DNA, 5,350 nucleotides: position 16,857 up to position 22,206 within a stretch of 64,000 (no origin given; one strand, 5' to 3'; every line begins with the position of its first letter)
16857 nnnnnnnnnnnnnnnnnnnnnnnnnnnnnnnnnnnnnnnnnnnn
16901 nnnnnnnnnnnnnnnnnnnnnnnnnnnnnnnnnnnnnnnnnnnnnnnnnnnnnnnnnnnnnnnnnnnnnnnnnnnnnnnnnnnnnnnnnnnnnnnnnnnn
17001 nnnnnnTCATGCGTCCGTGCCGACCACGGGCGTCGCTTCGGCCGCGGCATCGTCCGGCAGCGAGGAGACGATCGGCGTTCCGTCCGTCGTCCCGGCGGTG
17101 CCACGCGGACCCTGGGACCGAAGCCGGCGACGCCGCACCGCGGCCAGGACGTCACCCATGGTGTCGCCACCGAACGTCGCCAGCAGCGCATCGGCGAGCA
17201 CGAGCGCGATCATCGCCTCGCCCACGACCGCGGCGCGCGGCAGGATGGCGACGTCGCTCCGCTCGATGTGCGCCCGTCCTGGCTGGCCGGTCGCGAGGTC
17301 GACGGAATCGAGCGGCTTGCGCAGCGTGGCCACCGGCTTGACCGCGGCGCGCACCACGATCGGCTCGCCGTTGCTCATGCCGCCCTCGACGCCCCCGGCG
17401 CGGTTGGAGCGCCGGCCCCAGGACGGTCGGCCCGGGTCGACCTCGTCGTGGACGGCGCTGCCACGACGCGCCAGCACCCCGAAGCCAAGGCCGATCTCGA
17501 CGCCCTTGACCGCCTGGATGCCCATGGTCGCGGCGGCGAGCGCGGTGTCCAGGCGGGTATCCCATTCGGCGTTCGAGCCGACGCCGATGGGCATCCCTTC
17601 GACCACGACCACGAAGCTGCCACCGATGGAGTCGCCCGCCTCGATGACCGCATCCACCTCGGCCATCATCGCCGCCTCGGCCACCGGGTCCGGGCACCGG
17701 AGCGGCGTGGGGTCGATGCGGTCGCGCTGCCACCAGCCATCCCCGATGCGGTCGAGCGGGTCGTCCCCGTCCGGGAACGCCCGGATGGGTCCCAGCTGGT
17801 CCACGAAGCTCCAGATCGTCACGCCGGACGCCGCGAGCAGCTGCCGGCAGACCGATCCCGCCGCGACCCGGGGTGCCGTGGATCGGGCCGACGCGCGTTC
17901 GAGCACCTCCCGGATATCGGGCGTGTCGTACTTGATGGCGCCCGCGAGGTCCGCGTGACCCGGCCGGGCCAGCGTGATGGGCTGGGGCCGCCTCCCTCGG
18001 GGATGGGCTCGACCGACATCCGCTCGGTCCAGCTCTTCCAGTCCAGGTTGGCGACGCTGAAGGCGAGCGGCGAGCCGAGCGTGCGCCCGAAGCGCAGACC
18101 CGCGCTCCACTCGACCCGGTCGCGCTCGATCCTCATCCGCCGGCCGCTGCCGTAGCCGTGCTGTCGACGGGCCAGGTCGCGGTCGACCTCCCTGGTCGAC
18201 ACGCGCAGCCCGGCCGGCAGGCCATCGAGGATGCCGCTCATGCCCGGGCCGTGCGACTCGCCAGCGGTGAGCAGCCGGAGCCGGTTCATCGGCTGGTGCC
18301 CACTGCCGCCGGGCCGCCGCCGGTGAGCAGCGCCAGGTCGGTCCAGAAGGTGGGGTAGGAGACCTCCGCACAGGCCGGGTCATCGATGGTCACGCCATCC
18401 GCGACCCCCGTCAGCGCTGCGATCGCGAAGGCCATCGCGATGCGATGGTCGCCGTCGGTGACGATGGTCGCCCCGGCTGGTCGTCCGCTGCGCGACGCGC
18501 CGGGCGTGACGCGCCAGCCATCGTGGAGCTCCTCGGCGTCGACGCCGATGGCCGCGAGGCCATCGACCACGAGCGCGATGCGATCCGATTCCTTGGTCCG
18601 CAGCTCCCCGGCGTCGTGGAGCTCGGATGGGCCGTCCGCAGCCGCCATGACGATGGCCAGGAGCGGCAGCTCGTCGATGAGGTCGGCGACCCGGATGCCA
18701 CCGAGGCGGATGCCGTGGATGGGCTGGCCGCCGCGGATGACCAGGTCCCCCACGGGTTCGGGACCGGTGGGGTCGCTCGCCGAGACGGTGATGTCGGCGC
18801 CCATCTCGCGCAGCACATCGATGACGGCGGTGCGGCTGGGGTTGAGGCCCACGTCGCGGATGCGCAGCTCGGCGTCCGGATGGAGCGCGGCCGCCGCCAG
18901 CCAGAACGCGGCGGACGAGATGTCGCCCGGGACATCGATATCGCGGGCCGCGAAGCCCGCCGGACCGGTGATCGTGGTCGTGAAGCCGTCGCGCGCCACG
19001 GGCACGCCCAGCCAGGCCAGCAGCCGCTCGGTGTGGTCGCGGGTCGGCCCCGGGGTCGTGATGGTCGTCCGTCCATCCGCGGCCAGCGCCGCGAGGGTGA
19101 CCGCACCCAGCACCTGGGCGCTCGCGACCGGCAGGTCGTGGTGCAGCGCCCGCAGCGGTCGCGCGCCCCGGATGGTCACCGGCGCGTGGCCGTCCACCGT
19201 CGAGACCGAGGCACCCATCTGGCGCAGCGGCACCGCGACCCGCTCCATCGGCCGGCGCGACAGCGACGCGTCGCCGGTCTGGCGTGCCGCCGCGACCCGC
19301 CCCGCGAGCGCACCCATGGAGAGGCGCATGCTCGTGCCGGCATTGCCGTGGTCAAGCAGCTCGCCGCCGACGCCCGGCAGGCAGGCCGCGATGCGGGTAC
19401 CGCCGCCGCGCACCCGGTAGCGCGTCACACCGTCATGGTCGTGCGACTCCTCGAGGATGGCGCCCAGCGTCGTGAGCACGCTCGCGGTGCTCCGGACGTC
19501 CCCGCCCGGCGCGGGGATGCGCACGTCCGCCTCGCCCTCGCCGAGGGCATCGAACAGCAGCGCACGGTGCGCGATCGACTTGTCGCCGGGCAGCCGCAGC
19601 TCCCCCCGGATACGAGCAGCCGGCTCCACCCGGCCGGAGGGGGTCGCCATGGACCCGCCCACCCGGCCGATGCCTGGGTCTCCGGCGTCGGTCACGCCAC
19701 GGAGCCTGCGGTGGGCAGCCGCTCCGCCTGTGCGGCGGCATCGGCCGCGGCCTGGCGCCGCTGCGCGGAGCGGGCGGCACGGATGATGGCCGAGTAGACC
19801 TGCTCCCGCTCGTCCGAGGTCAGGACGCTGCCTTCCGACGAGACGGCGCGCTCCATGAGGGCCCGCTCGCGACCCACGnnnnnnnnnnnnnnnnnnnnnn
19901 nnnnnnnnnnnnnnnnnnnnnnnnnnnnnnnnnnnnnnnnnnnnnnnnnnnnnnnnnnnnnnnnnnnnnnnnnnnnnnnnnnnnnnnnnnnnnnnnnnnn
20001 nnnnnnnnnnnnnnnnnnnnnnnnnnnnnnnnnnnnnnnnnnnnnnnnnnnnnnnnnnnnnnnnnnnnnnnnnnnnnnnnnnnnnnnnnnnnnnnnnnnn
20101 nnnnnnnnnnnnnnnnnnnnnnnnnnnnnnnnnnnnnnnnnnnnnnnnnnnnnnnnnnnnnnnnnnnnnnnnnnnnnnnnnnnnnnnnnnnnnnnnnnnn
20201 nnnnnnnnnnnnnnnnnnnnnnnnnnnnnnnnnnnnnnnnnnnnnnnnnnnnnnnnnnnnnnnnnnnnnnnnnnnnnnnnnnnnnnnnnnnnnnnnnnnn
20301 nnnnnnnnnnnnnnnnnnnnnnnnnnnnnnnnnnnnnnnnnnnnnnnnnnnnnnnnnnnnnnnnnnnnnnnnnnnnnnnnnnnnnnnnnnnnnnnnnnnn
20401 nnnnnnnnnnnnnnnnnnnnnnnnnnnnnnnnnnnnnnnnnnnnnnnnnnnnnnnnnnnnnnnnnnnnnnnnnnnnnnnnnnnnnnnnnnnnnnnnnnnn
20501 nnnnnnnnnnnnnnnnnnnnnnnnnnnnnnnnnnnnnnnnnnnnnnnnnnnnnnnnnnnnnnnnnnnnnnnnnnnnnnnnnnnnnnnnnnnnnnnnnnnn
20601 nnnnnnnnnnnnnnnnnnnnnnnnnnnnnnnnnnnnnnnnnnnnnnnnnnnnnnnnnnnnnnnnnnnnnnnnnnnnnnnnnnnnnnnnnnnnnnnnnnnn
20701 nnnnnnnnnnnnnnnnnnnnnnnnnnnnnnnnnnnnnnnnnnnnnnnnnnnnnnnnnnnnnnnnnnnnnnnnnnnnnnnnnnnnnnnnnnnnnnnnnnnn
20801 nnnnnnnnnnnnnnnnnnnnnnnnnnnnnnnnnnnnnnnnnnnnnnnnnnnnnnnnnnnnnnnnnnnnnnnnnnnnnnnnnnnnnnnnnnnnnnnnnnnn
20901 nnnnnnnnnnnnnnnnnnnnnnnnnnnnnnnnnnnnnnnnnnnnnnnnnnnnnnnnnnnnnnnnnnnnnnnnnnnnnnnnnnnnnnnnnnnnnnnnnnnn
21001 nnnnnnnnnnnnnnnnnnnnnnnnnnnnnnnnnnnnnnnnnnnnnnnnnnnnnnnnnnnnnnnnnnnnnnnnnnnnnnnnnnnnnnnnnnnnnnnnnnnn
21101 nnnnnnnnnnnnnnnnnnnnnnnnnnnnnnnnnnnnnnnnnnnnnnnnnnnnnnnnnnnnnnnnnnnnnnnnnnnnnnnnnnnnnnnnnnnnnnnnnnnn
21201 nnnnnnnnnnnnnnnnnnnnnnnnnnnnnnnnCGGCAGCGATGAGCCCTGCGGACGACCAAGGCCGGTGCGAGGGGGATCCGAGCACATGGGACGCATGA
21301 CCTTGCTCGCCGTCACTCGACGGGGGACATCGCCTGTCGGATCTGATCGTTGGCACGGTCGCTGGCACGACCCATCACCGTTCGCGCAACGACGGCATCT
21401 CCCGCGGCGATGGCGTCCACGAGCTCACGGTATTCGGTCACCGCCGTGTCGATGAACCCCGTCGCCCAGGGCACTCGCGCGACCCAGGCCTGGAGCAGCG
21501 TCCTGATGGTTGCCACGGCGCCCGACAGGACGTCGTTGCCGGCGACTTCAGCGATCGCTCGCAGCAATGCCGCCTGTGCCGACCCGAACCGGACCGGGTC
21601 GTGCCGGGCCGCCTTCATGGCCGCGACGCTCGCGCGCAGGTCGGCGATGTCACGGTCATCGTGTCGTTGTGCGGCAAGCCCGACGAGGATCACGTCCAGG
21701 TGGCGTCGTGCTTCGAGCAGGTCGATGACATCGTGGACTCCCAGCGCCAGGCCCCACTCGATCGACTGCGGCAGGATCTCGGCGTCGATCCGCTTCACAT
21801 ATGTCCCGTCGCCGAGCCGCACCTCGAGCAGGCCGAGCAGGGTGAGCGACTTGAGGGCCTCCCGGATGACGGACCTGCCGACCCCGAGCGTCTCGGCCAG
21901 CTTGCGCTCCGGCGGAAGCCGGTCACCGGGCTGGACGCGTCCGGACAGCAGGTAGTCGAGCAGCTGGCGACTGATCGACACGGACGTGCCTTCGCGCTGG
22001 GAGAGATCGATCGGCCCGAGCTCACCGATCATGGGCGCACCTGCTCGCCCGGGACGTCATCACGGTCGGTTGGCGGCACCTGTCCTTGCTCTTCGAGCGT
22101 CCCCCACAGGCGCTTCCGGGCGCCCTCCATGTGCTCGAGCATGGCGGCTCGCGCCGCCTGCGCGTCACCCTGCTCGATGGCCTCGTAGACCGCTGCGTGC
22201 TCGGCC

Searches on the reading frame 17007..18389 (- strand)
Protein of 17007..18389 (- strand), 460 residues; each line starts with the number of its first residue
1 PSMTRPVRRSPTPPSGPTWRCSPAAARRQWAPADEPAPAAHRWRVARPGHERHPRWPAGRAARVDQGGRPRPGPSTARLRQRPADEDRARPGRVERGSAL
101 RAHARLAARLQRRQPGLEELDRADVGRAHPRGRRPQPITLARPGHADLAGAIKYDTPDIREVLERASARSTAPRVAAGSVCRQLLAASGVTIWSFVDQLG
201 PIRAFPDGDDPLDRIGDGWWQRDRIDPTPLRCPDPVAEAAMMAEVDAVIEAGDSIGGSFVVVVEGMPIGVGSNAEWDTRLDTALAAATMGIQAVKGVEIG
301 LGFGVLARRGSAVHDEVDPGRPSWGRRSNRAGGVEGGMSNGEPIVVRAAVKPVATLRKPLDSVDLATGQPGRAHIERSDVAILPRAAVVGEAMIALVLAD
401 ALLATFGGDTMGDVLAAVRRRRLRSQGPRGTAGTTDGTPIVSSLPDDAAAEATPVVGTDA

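Call 42: search_protein_families(library=pfam, proteins=[window:17007-18389:-], max_evalue=0.001)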
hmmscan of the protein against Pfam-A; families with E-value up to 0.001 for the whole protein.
window:17007-18389:- (460 aa): 1 family
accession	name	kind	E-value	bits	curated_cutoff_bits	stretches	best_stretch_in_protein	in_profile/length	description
PF01264.26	Chorismate_synt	-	4.7e-80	269.2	27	1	140-403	91-327/327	Chorismate synthase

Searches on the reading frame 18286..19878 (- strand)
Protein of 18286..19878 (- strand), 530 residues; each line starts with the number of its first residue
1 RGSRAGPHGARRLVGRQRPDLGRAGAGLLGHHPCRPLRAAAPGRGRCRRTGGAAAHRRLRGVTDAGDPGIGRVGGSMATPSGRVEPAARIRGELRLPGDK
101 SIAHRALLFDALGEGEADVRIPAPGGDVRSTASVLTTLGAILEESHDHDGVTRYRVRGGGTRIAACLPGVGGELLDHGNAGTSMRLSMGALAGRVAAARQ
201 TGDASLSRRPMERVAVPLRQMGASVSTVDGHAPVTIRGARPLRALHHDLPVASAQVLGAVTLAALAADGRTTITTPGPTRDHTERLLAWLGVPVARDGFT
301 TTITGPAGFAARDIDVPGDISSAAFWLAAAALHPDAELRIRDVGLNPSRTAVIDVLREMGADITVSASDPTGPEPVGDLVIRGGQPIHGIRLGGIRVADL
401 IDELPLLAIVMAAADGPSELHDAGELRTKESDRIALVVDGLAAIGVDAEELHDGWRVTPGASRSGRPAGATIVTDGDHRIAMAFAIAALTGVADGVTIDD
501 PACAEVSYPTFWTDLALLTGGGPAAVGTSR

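Call 42: search_protein_families(library=pfam, proteins=[window:18286-19878:-], max_evalue=0.001)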
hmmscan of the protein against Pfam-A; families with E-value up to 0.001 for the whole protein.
window:18286-19878:- (530 aa): 1 family
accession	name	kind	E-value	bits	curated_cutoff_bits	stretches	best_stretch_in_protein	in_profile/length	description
PF00275.25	EPSP_synthase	-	8e-93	311.9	22.8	1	85-515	2-417/417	EPSP synthase (3-phosphoshikimate 1-carboxyvinyltransferase)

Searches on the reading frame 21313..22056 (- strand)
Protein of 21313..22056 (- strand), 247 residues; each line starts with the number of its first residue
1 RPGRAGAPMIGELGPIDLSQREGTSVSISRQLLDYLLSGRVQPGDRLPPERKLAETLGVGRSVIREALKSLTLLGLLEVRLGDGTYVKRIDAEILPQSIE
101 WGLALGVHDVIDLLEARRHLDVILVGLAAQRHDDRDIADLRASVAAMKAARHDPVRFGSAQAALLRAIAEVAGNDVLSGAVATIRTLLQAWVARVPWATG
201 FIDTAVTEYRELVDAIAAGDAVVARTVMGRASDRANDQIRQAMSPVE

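Call 42: search_protein_families(library=pfam, proteins=[window:21313-22056:-], max_evalue=0.001)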
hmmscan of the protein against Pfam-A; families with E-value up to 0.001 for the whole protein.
window:21313-22056:- (247 aa): 3 families
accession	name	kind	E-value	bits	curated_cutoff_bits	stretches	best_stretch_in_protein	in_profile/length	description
PF07729.17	FCD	-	1.3e-19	71.3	24.3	1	112-230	1-121/125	FCD domain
PF00392.27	GntR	-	8.5e-19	67.4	27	1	27-87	4-64/64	Bacterial regulatory proteins, gntR family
PF08222.17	HTH_CodY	-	0.0003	20.8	27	1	53-95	10-54/61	CodY helix-turn-helix domain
